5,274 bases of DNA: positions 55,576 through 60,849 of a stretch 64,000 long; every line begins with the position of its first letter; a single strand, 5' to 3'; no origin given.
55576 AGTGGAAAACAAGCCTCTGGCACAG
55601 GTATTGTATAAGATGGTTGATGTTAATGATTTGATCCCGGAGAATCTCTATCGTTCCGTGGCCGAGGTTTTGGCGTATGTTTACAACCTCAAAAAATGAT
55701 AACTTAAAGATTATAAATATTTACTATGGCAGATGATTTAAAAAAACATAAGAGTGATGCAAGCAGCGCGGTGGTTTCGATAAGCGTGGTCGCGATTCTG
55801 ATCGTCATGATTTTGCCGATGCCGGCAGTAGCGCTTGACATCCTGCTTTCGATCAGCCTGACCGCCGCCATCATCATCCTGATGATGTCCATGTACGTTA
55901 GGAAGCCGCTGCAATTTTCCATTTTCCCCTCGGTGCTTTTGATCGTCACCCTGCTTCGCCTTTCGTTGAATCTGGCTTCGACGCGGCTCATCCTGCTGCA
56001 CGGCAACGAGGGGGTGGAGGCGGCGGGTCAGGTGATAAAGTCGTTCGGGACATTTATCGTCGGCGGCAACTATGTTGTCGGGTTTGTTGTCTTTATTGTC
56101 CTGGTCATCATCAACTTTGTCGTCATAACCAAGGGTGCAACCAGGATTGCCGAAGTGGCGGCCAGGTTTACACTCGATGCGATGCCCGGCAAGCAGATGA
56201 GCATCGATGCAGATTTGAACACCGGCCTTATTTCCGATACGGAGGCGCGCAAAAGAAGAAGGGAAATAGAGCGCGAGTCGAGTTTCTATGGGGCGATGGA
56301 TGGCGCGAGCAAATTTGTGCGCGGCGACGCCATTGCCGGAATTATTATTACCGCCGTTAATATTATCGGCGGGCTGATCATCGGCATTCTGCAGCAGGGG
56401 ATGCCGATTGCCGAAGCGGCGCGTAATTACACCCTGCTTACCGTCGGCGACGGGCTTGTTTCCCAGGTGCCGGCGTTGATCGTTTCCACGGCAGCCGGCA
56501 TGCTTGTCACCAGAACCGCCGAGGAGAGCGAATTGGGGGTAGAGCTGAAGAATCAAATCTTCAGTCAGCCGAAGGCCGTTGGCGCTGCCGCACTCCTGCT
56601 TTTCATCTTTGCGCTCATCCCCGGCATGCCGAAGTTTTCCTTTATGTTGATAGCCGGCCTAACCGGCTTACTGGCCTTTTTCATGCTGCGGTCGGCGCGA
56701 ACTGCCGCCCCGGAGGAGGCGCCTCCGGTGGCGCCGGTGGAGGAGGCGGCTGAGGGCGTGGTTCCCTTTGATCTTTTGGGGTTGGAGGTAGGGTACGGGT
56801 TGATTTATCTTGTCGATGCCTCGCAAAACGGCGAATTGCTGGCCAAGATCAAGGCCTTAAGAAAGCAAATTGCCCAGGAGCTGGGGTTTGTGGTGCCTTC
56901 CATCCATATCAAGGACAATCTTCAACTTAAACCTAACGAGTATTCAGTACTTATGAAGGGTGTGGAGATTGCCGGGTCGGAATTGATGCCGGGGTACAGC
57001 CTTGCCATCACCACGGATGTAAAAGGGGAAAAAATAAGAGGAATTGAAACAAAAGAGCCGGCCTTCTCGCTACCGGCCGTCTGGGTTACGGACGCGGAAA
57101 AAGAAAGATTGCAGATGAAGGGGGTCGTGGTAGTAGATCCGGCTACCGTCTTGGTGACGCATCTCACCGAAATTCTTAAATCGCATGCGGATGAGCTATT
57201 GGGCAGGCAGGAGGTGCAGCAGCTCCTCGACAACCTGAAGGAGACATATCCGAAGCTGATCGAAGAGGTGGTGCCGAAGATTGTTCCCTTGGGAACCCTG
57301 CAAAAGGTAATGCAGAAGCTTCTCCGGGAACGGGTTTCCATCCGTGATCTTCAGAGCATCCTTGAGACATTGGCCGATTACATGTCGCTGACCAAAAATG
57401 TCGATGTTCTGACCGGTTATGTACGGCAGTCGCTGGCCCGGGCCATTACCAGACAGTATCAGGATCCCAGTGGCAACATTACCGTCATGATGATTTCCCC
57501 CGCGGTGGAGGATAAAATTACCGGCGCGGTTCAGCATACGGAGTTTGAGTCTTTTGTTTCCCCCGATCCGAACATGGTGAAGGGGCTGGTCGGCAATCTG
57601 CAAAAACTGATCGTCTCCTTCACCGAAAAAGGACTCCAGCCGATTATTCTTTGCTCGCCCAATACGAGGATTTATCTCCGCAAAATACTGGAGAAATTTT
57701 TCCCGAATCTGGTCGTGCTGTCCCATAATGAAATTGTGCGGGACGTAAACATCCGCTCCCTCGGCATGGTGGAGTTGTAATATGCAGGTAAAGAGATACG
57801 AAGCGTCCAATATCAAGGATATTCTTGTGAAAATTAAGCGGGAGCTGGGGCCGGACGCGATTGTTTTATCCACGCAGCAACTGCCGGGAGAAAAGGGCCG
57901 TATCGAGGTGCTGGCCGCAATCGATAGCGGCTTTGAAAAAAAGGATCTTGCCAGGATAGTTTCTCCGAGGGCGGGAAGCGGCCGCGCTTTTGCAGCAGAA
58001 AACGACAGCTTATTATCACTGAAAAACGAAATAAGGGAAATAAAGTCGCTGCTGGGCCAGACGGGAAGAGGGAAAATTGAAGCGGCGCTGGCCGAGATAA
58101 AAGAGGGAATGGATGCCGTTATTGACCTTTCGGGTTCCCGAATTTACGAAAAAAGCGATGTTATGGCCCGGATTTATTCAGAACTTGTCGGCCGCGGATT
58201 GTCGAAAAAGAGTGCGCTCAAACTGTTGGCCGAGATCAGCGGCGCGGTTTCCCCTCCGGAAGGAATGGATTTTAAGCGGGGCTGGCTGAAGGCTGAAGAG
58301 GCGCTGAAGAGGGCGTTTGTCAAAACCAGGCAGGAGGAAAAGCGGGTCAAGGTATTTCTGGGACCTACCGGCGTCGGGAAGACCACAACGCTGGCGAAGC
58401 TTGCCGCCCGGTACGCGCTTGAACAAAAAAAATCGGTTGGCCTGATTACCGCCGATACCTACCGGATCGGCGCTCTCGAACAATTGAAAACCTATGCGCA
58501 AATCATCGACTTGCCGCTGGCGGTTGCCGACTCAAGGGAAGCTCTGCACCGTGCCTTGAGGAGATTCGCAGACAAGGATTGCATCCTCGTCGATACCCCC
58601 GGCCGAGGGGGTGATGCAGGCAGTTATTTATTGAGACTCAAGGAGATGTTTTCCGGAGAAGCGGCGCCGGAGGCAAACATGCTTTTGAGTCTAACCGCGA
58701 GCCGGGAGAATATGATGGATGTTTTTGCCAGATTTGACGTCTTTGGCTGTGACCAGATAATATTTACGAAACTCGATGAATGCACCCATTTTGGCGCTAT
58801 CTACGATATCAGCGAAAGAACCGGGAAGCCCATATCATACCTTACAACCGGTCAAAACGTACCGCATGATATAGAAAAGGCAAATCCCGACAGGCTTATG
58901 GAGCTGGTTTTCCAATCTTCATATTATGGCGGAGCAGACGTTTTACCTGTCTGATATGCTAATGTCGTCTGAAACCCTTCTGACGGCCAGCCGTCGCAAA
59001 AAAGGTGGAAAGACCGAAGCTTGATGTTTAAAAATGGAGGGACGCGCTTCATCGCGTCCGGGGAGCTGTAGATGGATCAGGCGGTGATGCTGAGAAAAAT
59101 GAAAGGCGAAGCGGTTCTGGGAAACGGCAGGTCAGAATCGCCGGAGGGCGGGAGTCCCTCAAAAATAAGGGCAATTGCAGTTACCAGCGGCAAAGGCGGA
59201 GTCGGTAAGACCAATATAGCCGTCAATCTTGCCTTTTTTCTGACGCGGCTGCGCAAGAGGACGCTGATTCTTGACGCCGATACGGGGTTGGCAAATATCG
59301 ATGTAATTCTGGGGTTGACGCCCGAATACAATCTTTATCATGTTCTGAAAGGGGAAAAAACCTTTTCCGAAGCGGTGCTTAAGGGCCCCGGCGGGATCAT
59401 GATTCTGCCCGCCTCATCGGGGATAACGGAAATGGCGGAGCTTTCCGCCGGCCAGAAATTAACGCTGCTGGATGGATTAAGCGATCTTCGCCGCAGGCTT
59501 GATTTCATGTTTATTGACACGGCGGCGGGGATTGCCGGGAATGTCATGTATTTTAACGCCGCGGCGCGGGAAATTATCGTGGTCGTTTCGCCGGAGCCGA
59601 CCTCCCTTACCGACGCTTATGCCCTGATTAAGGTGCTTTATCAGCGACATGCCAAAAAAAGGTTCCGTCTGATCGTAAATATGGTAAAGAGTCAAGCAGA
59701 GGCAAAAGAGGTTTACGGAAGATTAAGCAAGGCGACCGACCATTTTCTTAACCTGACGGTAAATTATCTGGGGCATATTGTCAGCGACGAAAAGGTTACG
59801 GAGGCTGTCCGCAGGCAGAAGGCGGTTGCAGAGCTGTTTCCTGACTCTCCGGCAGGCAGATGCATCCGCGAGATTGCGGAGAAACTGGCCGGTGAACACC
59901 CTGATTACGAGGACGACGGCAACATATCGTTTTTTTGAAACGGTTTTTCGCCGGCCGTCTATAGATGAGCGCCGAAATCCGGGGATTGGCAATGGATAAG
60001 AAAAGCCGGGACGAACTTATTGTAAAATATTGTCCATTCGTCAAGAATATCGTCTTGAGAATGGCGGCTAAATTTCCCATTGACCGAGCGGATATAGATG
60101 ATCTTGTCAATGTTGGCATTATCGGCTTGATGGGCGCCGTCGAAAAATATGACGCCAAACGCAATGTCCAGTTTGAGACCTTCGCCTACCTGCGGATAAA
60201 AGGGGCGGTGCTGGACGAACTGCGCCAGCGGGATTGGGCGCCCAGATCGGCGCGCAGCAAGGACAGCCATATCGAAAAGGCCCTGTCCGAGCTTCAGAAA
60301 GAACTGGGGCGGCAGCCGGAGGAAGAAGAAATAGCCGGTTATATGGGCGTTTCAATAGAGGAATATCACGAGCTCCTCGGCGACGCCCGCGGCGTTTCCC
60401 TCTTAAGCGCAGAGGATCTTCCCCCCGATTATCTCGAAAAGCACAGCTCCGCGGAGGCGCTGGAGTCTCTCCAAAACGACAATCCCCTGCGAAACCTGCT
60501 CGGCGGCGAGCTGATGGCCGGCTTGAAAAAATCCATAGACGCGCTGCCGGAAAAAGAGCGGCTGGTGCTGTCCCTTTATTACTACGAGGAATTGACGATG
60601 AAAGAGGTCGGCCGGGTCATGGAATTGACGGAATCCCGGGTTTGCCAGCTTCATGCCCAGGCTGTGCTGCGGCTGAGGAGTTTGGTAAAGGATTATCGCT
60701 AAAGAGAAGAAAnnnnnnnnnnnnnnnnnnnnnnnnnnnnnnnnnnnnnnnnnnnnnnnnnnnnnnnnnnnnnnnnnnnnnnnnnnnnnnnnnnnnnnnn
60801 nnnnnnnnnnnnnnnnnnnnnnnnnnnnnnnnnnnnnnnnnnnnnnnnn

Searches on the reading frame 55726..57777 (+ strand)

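Call 10: search_protein_families(library=pfam, proteins=[window:55726-57777:+], max_evalue=0.00001)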
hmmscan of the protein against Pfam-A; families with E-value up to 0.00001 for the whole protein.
window:55726-57777:+ (684 aa): 1 family
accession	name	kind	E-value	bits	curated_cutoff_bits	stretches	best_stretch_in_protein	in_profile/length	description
PF00771.25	FHIPEP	-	4.8e-272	904.7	29.1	1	24-674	1-656/657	FHIPEP family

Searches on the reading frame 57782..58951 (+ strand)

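Call 11: search_protein_families(library=pfam, proteins=[window:57782-58951:+], max_evalue=0.00001)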
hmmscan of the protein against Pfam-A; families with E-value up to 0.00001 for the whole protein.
window:57782-58951:+ (390 aa): 2 families
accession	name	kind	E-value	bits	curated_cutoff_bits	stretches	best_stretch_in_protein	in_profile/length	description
PF00448.28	SRP54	-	1.2e-38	133.2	22.7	1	189-376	3-194/196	SRP54-type protein, GTPase domain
PF25199.1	nSTAND_NTPase5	-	1.9e-06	28.2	34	1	173-228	26-82/145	Novel STAND NTPase 5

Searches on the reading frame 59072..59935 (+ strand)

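Call 11: search_protein_families(library=pfam, proteins=[window:59072-59935:+], max_evalue=0.00001)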
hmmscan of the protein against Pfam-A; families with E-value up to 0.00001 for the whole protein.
window:59072-59935:+ (288 aa): 6 families
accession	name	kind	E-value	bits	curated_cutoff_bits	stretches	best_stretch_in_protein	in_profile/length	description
PF10609.15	ParA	-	1.8e-17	64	27.1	1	34-84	5-55/246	NUBPL iron-transfer P-loop NTPase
PF01656.29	CbiA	-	1.9e-16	60.6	25.4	1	35-250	1-123/125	CobQ/CobB/MinD/ParA nucleotide binding domain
PF13614.12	AAA_31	-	3.7e-16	60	27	1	33-191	2-166/177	AAA domain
PF00142.24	Fer4_NifH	-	1.9e-08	34.5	25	1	36-274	4-246/271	4Fe-4S iron sulfur cluster binding proteins, NifH/frxC family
PF06564.18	CBP_BcsQ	-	1.4e-06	28.5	21.3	1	35-270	4-231/234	Cellulose biosynthesis protein BcsQ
PF02374.21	ArsA_ATPase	-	5.8e-06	26.2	24.3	0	37-70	5-38/305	Anion-transporting ATPase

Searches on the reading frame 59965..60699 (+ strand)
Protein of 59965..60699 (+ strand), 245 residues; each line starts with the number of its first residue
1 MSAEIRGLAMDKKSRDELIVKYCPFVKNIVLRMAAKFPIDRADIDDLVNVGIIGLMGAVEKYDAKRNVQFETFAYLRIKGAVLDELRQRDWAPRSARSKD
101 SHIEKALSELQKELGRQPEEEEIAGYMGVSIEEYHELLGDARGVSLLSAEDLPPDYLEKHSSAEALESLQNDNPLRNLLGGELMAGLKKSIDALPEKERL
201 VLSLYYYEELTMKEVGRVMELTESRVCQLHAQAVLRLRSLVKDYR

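Call 11: search_protein_families(library=pfam, proteins=[window:59965-60699:+], max_evalue=0.00001)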
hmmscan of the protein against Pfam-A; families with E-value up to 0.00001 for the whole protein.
window:59965-60699:+ (245 aa): 4 families
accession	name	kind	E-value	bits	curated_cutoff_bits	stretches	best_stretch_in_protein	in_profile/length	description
PF04545.22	Sigma70_r4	-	2.1e-16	59.6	24.1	1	191-238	2-49/50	Sigma-70, region 4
PF04542.20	Sigma70_r2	-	4.4e-15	55.7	24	1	20-91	3-70/71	Sigma-70 region 2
PF04539.22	Sigma70_r3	-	6.1e-11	42.7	25.3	1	102-151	5-54/78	Sigma-70 region 3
PF08281.18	Sigma70_r4_2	-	3.4e-08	33.4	25.7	1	189-237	6-54/54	Sigma-70, region 4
